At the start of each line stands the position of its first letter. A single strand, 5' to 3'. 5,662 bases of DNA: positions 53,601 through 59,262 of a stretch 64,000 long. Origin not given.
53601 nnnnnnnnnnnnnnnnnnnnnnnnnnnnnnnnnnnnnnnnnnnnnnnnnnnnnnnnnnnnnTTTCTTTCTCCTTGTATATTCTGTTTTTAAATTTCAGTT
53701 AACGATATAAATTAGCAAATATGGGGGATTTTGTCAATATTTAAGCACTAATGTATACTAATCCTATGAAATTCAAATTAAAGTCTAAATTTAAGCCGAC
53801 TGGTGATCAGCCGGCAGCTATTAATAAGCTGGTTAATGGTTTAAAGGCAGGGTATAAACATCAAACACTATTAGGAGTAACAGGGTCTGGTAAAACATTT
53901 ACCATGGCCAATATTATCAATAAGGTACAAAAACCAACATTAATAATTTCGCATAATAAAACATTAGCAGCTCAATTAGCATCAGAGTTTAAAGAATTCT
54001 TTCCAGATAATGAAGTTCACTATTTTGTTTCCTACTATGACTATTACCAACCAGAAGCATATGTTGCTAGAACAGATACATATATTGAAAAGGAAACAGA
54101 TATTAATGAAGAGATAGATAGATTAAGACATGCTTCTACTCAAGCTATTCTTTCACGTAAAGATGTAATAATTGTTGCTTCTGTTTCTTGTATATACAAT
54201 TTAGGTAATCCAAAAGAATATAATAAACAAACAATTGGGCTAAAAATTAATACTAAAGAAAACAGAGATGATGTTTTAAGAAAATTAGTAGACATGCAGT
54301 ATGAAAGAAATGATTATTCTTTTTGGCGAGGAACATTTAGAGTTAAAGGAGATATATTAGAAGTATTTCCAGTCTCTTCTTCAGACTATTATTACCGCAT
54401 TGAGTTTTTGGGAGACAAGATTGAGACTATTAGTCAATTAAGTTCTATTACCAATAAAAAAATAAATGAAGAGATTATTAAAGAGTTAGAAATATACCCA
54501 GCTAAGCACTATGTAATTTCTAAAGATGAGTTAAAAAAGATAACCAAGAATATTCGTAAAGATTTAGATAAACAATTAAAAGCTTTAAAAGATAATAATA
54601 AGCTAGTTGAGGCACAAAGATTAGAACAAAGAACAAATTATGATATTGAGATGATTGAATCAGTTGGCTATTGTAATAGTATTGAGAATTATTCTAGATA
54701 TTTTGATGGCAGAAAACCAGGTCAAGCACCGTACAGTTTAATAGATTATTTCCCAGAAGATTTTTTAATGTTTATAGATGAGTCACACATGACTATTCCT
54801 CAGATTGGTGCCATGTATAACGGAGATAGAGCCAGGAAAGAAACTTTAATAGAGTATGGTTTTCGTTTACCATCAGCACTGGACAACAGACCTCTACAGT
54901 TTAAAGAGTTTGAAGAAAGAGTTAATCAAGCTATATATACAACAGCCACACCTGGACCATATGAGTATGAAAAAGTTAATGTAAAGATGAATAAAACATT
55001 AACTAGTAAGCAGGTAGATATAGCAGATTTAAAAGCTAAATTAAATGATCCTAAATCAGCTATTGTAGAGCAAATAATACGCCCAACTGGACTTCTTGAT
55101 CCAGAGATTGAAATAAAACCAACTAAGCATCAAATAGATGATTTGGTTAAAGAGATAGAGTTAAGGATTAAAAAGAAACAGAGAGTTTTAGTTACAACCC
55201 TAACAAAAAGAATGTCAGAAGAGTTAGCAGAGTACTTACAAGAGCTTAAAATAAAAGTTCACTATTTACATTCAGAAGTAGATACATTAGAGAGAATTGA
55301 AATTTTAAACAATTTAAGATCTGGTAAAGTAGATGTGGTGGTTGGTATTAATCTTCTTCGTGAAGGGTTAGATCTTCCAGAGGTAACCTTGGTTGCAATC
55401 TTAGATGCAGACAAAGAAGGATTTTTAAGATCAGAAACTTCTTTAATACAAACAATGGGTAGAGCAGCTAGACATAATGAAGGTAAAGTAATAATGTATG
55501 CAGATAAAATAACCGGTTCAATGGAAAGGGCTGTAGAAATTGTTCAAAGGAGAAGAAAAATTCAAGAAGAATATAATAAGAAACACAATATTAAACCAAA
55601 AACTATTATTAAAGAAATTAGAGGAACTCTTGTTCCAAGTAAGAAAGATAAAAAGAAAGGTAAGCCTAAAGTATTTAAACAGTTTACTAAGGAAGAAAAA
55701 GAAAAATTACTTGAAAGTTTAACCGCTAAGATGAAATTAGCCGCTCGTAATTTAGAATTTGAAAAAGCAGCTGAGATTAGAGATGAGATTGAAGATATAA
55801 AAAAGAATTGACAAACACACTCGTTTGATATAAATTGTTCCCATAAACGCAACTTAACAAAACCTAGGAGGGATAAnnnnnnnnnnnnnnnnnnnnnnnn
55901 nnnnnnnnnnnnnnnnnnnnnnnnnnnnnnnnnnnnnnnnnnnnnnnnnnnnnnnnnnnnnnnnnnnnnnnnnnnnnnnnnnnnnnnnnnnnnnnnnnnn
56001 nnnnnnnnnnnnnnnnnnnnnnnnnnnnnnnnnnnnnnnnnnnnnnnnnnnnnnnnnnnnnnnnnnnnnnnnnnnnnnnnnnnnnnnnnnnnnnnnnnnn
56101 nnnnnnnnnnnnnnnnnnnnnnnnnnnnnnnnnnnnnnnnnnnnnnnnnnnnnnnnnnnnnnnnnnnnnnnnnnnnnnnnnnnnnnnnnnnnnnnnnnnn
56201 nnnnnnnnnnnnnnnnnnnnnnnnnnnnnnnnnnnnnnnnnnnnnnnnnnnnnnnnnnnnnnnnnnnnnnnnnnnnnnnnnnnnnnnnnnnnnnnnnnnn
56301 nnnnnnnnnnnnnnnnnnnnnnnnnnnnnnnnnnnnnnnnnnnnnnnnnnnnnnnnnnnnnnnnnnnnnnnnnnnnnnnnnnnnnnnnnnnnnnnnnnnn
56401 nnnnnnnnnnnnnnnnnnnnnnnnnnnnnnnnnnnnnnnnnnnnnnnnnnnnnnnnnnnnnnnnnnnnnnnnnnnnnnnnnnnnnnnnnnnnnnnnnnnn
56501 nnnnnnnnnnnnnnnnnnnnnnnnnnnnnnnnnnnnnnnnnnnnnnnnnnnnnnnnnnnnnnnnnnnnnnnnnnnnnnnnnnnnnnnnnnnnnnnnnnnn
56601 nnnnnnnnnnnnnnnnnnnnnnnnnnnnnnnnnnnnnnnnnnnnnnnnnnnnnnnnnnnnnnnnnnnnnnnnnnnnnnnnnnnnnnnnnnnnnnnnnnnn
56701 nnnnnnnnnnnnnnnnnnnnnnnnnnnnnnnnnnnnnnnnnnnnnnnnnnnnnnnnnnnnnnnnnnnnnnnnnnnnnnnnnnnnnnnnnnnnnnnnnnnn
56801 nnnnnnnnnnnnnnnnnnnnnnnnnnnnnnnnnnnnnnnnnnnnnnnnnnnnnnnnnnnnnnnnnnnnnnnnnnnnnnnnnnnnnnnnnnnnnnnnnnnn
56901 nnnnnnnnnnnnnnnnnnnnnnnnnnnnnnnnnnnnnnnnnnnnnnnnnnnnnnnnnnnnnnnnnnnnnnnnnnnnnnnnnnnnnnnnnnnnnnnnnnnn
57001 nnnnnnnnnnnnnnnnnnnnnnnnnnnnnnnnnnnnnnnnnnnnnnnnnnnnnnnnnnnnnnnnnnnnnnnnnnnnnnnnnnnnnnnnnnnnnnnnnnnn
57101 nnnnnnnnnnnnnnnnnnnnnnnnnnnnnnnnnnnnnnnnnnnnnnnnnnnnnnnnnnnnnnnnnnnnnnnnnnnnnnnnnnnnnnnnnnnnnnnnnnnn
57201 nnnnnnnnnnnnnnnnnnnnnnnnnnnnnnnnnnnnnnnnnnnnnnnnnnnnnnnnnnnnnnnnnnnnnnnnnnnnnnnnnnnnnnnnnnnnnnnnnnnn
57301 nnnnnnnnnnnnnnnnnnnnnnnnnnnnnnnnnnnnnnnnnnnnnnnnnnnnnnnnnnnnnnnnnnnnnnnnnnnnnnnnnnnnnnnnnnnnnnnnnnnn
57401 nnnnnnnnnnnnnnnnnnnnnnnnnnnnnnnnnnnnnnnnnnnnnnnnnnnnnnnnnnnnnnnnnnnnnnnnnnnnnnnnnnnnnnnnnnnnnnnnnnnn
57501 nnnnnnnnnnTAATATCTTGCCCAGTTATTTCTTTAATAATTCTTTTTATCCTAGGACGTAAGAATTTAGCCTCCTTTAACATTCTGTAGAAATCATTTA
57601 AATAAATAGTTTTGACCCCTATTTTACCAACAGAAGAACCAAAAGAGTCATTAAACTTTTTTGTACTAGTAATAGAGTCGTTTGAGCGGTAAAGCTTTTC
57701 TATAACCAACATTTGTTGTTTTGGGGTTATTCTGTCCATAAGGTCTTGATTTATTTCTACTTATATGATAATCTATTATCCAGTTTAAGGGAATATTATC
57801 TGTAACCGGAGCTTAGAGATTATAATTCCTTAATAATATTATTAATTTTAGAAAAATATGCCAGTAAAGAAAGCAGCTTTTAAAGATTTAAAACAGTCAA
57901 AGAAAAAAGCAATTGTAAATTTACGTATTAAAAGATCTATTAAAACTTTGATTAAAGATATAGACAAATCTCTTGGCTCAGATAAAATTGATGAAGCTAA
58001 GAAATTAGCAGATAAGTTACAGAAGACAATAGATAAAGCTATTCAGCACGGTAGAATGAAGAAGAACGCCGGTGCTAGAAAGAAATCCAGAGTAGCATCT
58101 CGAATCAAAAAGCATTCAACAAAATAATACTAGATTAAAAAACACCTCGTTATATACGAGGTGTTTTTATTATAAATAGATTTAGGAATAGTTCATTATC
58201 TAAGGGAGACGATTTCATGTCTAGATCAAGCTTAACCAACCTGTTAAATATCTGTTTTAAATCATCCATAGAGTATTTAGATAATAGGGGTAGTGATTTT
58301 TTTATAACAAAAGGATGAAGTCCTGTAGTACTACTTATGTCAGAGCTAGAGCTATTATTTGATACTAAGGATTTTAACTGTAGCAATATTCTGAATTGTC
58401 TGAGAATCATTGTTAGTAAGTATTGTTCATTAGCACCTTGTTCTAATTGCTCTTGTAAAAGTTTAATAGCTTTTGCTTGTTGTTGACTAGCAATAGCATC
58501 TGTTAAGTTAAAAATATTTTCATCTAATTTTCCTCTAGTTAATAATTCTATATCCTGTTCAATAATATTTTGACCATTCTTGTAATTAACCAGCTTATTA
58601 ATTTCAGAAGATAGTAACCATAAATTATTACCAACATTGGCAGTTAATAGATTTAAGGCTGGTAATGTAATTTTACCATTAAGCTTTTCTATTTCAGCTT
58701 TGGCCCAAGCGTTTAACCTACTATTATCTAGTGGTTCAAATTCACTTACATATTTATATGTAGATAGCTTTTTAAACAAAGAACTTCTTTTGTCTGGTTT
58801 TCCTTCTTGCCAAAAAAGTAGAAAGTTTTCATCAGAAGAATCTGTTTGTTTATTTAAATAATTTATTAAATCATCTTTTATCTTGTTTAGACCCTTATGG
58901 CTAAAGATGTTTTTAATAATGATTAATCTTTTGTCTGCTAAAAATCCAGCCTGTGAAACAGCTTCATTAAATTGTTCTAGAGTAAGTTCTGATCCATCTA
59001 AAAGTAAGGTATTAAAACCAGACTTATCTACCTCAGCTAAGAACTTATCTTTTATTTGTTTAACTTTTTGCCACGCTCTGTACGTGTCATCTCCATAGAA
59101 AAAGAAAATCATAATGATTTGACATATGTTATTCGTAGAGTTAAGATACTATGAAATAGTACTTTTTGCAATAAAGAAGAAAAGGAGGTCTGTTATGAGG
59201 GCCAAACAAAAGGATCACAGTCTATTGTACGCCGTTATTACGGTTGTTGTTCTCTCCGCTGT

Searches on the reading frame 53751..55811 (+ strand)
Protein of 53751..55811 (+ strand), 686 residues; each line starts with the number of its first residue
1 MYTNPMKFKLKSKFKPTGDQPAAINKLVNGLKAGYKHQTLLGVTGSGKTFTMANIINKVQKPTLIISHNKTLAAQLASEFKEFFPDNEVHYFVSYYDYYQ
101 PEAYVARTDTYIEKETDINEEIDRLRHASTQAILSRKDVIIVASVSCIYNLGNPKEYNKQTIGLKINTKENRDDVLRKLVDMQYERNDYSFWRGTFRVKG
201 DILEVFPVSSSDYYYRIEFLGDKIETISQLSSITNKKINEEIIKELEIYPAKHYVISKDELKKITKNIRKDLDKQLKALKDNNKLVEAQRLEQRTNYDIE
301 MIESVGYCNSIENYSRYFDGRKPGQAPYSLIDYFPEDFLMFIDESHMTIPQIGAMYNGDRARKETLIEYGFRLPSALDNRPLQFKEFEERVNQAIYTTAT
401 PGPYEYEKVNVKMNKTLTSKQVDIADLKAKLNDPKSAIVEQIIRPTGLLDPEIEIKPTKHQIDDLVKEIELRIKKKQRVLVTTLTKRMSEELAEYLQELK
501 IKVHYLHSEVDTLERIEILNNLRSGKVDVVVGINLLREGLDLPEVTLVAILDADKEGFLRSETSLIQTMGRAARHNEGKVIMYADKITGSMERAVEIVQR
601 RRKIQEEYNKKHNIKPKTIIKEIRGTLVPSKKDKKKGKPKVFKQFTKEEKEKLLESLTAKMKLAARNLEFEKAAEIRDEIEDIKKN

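Call 75: search_protein_families(library=pfam, proteins=[window:53751-55811:+])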
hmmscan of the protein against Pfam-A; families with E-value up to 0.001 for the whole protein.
window:53751-55811:+ (686 aa): 6 families
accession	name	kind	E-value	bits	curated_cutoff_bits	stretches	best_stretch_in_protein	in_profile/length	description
PF17757.6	UvrB_inter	-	1.5e-28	99.1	22.9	1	163-254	2-91/91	UvrB interaction domain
PF00271.37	Helicase_C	-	2.6e-21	76.4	23.5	1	463-575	4-109/110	Helicase conserved C-terminal domain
PF12344.14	UvrB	-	6.8e-21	74.3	27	1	582-624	1-43/43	Ultra-violet resistance protein B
PF04851.21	ResIII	-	6.2e-12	46.2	22.5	1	14-141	2-130/164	Type III restriction enzyme, res subunit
PF02151.25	UVR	-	4.5e-10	39.4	21.5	1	651-685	1-35/36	UvrB/uvrC motif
PF00270.35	DEAD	-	9e-07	29.2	26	1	19-92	3-79/167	DEAD/DEAH box helicase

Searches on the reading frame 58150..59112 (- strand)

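Call 75: search_protein_families(library=pfam, proteins=[window:58150-59112:-])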
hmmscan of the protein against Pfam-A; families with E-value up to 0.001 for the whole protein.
window:58150-59112:- (320 aa): 3 families
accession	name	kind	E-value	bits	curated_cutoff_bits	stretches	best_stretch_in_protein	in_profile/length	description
PF21694.2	DNA_pol3_delta_C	-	1.3e-30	106.3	27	1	198-316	2-120/121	DNA polymerase III delta subunit, C-terminal domain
PF06144.19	DNA_pol3_delta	-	2.8e-11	43.9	21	1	4-122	2-121/124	DNA polymerase III, delta subunit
PF12169.13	DNA_pol3_gamma3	-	0.00023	21.4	24.4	1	198-253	16-71/143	DNA polymerase III subunits gamma and tau domain III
